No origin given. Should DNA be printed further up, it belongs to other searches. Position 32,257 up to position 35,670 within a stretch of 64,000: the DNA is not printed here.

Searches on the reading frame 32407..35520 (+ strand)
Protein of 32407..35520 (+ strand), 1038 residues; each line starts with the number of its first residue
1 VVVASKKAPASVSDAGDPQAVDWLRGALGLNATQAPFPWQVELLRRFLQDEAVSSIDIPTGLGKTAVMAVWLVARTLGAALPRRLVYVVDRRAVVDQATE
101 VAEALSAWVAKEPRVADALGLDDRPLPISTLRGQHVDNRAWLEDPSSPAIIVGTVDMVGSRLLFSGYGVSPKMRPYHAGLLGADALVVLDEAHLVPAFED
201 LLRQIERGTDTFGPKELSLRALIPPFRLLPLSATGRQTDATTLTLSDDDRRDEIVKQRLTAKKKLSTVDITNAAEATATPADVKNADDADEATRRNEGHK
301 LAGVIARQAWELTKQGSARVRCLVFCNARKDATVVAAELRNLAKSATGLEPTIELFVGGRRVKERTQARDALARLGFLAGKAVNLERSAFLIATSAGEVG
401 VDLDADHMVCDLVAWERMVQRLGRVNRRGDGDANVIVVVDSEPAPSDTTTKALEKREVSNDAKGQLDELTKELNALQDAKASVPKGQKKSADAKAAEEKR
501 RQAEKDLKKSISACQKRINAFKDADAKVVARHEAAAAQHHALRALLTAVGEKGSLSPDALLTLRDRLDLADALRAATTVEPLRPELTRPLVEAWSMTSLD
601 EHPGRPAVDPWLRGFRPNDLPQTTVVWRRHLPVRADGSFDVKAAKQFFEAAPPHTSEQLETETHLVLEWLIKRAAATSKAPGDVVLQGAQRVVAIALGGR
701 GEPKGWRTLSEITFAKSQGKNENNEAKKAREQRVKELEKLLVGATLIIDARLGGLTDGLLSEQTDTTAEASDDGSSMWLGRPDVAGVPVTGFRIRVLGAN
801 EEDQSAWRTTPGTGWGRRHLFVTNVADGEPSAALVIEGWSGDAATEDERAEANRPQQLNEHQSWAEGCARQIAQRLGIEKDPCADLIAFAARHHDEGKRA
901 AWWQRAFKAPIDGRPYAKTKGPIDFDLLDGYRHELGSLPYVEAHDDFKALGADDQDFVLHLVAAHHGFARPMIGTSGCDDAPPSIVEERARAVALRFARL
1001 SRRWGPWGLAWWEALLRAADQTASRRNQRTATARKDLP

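Call 11: search_protein_families(library=pfam, proteins=[window:32407-35520:+], max_evalue=0.01)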
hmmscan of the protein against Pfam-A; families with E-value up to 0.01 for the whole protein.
window:32407-35520:+ (1038 aa): 5 families
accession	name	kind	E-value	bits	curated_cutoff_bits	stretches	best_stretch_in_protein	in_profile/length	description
PF22590.2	Cas3-like_C_2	-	2e-11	44.6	27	1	322-428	5-104/106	CRISPR-associated nuclease/helicase Cas3, C-terminal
PF00270.35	DEAD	-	4.9e-07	30.1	26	1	39-234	3-159/167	DEAD/DEAH box helicase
PF04851.21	ResIII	-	9e-07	29.4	22.5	1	36-198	4-140/164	Type III restriction enzyme, res subunit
PF00271.37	Helicase_C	-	2.4e-05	25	23.5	1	319-429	15-110/110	Helicase conserved C-terminal domain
PF18019.7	Cas3_HD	-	0.00013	22.5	23.1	1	865-971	35-132/207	Cas3, HD domain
